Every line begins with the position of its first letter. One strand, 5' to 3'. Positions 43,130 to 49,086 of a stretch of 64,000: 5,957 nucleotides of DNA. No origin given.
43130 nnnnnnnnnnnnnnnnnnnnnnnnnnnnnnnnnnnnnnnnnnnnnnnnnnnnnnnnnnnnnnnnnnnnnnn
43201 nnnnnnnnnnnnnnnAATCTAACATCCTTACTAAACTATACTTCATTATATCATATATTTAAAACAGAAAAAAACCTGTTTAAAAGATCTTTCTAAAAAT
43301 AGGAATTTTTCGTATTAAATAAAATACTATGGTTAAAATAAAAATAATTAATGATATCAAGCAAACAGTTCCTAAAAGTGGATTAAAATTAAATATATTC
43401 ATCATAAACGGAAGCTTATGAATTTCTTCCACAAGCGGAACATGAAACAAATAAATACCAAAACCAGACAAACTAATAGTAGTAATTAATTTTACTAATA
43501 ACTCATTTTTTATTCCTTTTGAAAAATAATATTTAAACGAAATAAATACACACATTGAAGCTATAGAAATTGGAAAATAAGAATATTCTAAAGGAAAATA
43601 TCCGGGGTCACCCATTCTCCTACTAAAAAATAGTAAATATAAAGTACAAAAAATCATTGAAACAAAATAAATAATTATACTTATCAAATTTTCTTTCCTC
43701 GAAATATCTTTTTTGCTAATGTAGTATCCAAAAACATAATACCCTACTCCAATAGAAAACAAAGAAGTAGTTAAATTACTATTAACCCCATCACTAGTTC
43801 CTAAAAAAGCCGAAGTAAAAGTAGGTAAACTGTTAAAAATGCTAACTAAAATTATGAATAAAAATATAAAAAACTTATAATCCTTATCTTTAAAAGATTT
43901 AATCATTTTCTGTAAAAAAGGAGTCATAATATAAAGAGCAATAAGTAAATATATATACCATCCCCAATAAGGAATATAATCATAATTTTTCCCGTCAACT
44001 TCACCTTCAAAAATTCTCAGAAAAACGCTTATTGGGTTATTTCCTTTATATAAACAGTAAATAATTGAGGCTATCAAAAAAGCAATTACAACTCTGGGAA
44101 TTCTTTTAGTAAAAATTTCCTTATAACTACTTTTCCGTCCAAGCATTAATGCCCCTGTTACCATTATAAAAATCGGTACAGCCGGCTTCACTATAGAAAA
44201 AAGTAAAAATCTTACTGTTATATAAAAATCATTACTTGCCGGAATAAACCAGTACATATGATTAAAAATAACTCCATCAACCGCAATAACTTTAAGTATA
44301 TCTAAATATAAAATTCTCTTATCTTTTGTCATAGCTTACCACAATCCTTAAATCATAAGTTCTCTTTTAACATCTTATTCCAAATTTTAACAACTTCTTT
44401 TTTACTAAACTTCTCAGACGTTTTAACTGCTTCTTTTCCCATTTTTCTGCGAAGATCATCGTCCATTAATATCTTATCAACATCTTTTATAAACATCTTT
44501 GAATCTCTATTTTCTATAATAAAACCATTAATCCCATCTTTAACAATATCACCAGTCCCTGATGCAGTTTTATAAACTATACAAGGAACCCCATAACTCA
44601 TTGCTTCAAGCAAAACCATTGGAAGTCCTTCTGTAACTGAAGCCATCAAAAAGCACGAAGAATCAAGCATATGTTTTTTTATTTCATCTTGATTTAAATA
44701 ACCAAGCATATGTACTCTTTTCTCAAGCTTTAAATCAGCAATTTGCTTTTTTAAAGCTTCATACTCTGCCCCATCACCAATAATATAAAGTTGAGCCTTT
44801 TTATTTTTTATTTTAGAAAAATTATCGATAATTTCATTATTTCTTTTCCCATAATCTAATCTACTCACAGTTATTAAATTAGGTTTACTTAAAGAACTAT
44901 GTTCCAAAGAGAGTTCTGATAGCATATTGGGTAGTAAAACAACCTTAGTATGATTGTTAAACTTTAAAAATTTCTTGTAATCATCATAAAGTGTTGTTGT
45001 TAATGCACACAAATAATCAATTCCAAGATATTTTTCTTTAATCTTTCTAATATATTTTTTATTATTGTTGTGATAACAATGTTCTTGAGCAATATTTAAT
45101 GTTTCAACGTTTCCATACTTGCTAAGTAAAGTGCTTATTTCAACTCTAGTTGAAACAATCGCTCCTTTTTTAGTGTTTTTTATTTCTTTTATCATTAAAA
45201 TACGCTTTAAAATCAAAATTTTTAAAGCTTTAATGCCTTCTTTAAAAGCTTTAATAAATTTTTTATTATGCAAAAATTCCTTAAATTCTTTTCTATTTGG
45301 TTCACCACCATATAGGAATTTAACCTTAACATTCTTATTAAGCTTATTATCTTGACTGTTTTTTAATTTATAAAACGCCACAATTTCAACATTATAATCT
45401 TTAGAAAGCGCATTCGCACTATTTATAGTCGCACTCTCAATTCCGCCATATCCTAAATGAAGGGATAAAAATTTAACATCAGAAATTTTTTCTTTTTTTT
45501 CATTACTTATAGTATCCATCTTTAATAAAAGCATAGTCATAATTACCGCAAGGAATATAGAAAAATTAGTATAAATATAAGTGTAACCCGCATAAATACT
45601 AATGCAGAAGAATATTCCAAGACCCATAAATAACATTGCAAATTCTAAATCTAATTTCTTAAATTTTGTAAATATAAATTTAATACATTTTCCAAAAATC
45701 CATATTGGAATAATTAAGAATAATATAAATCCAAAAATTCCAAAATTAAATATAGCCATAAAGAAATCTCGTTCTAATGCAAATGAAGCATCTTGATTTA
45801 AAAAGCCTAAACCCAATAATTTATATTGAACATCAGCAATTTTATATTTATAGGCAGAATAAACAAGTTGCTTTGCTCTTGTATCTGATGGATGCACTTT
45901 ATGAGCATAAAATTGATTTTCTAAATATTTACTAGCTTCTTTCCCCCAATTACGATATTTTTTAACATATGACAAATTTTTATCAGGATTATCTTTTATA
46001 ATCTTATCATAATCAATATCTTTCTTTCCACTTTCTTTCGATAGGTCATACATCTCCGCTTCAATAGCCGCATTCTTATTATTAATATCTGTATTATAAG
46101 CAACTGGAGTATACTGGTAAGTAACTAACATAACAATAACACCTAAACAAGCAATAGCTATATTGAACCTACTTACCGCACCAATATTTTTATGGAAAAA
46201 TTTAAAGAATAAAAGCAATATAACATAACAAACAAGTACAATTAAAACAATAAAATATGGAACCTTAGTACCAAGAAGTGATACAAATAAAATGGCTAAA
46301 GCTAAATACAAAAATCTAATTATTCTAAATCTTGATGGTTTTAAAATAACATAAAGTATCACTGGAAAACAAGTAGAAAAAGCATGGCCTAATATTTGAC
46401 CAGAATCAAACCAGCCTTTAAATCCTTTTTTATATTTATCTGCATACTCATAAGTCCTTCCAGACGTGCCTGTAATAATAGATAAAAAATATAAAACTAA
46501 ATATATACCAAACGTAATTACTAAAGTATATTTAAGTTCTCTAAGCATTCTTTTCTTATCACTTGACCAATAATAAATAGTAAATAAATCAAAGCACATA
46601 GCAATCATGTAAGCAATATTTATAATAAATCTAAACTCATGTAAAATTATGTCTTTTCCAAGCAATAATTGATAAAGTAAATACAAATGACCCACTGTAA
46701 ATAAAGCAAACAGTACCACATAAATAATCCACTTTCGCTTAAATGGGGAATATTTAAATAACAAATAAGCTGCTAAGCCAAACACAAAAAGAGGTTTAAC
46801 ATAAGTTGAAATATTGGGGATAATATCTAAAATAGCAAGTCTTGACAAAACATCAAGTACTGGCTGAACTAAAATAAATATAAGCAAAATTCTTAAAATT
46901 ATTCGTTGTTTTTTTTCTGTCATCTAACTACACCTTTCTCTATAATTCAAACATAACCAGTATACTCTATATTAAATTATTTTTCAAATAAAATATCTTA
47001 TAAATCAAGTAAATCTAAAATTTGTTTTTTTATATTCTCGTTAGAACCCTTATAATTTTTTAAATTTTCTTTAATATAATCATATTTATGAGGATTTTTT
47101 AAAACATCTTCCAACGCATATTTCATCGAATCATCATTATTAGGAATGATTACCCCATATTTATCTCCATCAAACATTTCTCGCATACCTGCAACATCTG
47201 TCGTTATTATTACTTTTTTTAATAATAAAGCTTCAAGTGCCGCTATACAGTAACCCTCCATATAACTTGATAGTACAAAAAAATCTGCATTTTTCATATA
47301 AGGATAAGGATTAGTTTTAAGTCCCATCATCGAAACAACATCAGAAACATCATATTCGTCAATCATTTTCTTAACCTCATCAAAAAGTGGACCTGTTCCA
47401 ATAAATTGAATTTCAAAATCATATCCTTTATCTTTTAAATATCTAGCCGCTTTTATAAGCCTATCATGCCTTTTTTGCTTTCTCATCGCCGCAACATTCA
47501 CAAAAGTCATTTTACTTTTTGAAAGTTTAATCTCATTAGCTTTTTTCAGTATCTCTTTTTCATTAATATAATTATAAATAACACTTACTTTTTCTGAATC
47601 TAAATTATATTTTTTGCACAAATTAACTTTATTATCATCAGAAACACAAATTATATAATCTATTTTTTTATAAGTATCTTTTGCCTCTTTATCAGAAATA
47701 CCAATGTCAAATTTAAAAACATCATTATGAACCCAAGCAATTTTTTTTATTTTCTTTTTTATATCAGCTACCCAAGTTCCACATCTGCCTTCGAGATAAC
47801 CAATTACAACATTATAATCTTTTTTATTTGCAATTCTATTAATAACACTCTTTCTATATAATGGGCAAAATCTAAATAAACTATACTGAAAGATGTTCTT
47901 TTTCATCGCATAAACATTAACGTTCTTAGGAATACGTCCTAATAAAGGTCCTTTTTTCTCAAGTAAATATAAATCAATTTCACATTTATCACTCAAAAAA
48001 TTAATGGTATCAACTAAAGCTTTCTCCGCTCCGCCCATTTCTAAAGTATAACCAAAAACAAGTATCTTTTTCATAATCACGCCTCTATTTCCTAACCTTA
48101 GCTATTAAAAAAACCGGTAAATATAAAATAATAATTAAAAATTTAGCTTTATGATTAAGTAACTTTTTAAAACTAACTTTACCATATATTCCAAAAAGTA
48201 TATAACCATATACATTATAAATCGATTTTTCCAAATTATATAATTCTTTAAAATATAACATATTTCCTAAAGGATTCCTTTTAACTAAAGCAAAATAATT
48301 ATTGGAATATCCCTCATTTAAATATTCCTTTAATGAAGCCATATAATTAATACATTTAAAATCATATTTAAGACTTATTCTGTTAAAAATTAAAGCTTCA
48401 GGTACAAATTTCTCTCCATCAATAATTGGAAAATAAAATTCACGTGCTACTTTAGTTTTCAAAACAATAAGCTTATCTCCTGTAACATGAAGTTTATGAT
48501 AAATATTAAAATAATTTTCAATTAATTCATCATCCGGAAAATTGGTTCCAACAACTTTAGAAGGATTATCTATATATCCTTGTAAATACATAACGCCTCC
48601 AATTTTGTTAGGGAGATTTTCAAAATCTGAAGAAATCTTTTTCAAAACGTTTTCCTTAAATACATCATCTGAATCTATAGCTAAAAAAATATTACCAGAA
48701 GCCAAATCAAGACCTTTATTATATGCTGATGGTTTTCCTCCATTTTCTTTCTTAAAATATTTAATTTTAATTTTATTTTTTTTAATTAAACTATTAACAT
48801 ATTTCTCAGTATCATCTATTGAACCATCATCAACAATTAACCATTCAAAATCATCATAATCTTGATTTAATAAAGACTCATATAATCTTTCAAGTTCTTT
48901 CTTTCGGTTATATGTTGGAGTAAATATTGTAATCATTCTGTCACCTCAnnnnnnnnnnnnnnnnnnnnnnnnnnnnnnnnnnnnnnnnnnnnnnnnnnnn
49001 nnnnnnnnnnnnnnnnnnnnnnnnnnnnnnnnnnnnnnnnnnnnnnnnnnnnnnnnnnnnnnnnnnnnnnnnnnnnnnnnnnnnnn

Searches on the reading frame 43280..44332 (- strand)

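Call 29: search_protein_families(library=pfam, proteins=[window:43280-44332:-], max_evalue=0.001)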
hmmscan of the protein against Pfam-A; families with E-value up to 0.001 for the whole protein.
window:43280-44332:- (350 aa): 1 family
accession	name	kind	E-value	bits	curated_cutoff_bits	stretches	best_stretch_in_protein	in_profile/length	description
PF01757.29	Acyl_transf_3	-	4.6e-27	95.4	31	1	8-335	2-323/326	Acyltransferase domain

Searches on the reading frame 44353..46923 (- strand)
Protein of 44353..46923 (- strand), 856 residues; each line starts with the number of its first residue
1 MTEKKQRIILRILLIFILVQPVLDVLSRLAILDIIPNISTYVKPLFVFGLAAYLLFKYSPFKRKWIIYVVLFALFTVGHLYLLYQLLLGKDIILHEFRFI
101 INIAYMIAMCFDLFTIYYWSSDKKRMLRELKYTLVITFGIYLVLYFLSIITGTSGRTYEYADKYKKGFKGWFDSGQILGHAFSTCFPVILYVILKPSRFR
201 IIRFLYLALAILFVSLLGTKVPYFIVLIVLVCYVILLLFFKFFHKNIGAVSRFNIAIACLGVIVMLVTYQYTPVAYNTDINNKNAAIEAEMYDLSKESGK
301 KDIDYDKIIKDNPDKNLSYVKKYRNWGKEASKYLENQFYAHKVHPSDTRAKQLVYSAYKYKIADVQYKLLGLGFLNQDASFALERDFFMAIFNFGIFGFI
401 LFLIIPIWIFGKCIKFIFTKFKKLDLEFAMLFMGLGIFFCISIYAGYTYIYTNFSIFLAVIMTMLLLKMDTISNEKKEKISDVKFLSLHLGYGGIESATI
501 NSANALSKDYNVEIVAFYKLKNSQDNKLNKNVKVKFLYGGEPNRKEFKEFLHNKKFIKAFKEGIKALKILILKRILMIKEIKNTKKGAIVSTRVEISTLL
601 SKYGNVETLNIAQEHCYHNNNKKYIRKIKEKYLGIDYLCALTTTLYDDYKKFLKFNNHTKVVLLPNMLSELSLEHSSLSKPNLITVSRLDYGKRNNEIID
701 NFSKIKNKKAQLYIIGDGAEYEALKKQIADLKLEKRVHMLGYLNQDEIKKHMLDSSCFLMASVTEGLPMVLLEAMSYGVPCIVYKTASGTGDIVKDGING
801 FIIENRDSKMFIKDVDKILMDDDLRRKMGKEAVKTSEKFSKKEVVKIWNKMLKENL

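Call 29: search_protein_families(library=pfam, proteins=[window:44353-46923:-], max_evalue=0.001)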
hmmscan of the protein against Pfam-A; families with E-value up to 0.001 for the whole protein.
window:44353-46923:- (856 aa): 4 families
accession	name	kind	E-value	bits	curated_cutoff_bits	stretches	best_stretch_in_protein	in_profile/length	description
PF13425.11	O-antigen_lig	-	1e-46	160.2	31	1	11-470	6-460/462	O-antigen ligase like membrane protein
PF00534.26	Glycos_transf_1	-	6.1e-39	133.7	26.4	1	680-833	15-170/172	Glycosyl transferases group 1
PF13692.12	Glyco_trans_1_4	-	4.8e-29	101.9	27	1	681-821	2-142/142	Glycosyl transferases group 1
PF20706.3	GT4-conflict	-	3.2e-09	36.7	26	1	706-799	229-325/385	Family 4 Glycosyltransferase in conflict systems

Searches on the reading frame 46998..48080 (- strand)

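Call 29: search_protein_families(library=pfam, proteins=[window:46998-48080:-], max_evalue=0.001)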
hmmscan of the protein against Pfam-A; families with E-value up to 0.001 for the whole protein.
window:46998-48080:- (360 aa): 3 families
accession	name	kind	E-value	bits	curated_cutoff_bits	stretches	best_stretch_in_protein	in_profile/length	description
PF00534.26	Glycos_transf_1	-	1.9e-29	102.8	26.4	1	182-341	7-170/172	Glycosyl transferases group 1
PF13692.12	Glyco_trans_1_4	-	2.7e-20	73.5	27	1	192-329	3-142/142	Glycosyl transferases group 1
PF13439.12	Glyco_transf_4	-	4.3e-10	40.3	28.5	1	15-174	1-168/170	Glycosyltransferase Family 4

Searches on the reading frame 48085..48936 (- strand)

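Call 29: search_protein_families(library=pfam, proteins=[window:48085-48936:-], max_evalue=0.001)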
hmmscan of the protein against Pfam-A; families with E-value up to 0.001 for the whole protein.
window:48085-48936:- (283 aa): 3 families
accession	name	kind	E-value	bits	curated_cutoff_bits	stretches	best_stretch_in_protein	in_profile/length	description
PF00535.33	Glycos_transf_2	-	8.8e-28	97.8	23.3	1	3-116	1-114/168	Glycosyl transferase family 2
PF10111.15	Glyco_tranf_2_2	-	9.5e-08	32.3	27.3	1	7-108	5-111/276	Glycosyltransferase like family 2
PF13641.12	Glyco_tranf_2_3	-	6.6e-05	23.5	27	1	2-128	3-131/230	Glycosyltransferase like family 2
